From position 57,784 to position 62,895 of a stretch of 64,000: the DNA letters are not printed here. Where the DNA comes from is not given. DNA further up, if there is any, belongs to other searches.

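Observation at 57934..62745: Giant surface protein with duplicated Gly-rich beta-helix-like modules and an embedded lipase-like alpha/beta-hydrolase domain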

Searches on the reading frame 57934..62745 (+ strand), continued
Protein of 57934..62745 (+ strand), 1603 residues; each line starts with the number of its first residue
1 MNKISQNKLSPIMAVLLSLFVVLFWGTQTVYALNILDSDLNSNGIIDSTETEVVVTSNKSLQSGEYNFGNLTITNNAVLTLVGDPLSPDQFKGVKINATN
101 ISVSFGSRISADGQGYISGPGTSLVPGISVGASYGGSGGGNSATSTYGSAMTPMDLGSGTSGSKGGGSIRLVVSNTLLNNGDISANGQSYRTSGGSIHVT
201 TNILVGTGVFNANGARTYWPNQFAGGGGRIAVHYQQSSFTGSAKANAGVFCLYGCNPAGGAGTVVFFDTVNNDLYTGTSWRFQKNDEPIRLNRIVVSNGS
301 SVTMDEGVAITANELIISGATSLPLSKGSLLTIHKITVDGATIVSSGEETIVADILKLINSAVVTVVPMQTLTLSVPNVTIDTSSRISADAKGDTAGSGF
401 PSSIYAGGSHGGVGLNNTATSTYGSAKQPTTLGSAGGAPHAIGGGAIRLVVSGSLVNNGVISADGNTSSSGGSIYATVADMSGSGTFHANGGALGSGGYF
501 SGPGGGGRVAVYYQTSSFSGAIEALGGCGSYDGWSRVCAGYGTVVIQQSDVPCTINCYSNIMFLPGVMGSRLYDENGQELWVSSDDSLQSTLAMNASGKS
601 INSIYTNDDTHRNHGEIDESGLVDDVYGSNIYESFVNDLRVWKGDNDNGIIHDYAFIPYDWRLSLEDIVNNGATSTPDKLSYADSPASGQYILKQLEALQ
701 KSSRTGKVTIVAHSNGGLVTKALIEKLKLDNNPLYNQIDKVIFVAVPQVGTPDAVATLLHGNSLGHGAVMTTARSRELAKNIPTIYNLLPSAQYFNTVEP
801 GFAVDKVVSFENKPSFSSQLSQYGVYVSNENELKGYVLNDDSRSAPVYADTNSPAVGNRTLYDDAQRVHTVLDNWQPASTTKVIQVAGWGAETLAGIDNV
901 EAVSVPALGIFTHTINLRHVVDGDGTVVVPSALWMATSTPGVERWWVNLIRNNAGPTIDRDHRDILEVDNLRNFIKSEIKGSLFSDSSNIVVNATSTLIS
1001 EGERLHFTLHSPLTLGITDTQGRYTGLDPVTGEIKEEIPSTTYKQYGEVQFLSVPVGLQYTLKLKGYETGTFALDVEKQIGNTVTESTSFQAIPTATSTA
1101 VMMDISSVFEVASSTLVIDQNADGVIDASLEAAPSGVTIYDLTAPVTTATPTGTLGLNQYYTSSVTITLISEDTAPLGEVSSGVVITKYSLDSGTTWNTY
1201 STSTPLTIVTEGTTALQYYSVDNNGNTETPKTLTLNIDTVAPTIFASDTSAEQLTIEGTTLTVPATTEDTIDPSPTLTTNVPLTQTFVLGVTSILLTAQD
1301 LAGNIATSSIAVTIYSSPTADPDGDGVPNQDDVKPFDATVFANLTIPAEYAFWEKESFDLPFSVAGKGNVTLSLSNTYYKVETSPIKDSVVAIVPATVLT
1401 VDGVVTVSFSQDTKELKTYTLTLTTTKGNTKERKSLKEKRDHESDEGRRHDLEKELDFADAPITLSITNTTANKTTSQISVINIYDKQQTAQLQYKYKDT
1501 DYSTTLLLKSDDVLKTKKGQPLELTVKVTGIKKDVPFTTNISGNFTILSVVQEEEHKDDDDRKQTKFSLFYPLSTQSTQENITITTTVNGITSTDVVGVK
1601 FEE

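Call 34: find_encoding_contigs(protein=P0001, flank=10000, max_places=3)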
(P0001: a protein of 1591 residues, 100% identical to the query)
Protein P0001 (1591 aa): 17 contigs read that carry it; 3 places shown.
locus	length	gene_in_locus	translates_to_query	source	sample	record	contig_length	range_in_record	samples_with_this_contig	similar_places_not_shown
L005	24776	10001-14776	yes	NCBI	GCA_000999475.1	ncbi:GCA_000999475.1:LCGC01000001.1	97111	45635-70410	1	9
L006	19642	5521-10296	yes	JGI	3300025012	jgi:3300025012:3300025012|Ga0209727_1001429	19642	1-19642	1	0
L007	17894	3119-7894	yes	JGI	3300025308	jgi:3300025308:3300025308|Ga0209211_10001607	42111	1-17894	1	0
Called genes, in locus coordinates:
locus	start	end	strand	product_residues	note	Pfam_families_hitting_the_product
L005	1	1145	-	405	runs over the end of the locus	-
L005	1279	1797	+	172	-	PF04542:Sigma70_r2, PF08281:Sigma70_r4_2, PF04545:Sigma70_r4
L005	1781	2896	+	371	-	-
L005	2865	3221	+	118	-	PF04070:DUF378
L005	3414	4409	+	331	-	PF18884:TSP3_bac (weak)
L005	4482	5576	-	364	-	PF00575:S1 (weak), PF21710:Spt6_S1 (faint), PF21543:CvfB_2nd (faint), PF23459:S1_RRP5 (faint), PF24685:OB_RRP5_4th (faint), PF00575:S1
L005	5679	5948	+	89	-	-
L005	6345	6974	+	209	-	PF13483:Lactamase_B_3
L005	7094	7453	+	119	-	-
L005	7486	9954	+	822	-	PF00521:DNA_topoisoIV, PF03989:DNA_gyraseA_C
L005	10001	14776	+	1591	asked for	PF02450:LCAT, PF24096:DUF7379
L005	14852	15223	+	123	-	-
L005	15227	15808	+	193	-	-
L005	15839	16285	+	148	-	-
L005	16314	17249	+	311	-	-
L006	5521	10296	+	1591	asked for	PF02450:LCAT, PF24096:DUF7379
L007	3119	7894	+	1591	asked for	PF02450:LCAT, PF24096:DUF7379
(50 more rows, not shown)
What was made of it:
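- The identical protein lies on 17 contigs from independent assemblies (call 34).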

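Call 45: find_encoding_contigs(protein=P0010, flank=6000, max_places=1)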
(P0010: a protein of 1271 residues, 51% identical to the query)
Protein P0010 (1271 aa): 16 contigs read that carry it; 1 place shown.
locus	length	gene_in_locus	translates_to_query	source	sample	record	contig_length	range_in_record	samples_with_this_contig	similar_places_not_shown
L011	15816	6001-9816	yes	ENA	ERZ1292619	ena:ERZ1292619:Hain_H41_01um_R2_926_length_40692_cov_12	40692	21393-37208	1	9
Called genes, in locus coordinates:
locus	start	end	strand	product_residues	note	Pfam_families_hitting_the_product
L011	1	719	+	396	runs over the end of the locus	PF00464:SHMT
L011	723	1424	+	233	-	PF00106:adh_short, PF01370:Epimerase, PF08659:KR, PF23441:SDR (weak), PF13561:adh_short_C2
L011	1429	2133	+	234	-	PF01712:dNK, PF02223:Thymidylate_kin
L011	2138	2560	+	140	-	PF00692:dUTPase, PF22769:DCD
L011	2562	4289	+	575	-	PF03485:Arg_tRNA_synt_N, PF00750:tRNA-synt_1d, PF05746:DALR_1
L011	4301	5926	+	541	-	PF05970:PIF1, PF13245:AAA_19, PF13401:AAA_22 (weak), PF13604:AAA_30, PF21530:Pif1_2B_dom (weak)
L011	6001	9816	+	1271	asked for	PF02450:LCAT, PF24096:DUF7379 (weak)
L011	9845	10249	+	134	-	-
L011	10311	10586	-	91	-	PF26092:T4_Y16D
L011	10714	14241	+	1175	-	PF00133:tRNA-synt_1, PF00300:His_Phos_1, PF00133:tRNA-synt_1, PF09334:tRNA-synt_1g (weak), PF08264:Anticodon_1, PF19302:DUF5915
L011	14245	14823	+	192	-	PF11967:RecO_N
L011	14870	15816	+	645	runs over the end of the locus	-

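Call 46: find_encoding_contigs(protein=P0003, flank=6000, max_places=1)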
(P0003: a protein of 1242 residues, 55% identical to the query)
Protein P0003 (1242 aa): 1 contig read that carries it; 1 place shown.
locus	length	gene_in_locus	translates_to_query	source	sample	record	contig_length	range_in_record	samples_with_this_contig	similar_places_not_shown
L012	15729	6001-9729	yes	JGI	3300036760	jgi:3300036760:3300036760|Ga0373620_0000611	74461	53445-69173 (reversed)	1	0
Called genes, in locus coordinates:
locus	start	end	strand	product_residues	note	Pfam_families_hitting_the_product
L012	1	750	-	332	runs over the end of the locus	PF00294:PfkB, PF08543:Phos_pyr_kin (faint)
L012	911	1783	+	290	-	PF01116:F_bP_aldolase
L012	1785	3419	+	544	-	PF01565:FAD_binding_4, PF02913:FAD-oxidase_C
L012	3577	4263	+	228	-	PF01386:Ribosomal_L25p, PF14693:Ribosomal_TL5_C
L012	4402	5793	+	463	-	PF13406:SLT_2 (faint)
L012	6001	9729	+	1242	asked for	PF02450:LCAT, PF24096:DUF7379 (weak)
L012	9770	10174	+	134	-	-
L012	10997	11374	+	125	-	PF01197:Ribosomal_L31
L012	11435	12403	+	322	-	PF03462:PCRF, PF00472:RF-1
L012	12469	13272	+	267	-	PF00318:Ribosomal_S2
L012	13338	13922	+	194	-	PF00889:EF_TS, PF25025:EF-Ts_N (weak)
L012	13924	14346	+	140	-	-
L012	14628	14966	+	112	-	PF01844:HNH (weak)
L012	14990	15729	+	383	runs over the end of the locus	PF00232:Glyco_hydro_1, PF00331:Glyco_hydro_10 (faint), PF00232:Glyco_hydro_1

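Call 80: search_protein_families(library=padloc, proteins=[window:57934-62745:+], max_evalue=0.01)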
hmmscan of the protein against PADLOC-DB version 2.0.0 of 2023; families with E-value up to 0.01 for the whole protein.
window:57934-62745:+ (1603 aa): 0 families

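Call 84: find_encoding_contigs(protein=P0083, flank=4000, max_places=1)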
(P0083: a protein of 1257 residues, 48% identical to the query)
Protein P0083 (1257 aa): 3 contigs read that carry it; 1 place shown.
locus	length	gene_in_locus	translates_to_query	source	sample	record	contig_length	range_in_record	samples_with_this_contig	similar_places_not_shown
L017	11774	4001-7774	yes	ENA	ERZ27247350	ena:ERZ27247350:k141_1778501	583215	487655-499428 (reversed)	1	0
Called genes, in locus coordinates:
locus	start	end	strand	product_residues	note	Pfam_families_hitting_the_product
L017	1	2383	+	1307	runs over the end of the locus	PF01471:PG_binding_1 (weak)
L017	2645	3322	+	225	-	PF01797:Y1_Tnp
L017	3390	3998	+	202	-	-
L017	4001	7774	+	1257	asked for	PF16403:Bact_surface_Ig-like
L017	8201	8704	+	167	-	PF00466:Ribosomal_L10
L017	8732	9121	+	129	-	PF16320:Ribosomal_L12_N, PF00542:Ribosomal_L12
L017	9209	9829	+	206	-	-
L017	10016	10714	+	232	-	PF05552:MS_channel_1st_1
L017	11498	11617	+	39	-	-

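Call 85: find_encoding_contigs(protein=P0111, flank=4000, max_places=1)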
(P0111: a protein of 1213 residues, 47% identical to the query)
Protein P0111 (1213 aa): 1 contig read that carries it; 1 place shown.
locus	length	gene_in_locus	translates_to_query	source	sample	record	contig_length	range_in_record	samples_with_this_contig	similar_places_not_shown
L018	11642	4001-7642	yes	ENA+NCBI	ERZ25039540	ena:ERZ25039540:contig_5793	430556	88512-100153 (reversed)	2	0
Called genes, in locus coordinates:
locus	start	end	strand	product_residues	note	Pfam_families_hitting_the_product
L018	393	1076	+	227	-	-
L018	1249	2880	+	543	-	-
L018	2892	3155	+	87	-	PF01471:PG_binding_1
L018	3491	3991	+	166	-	-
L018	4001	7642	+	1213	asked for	-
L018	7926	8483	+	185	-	PF00466:Ribosomal_L10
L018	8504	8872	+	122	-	PF16320:Ribosomal_L12_N, PF00542:Ribosomal_L12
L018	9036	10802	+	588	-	PF02142:MGS, PF01808:AICARFT_IMPCHas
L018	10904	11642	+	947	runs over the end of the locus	-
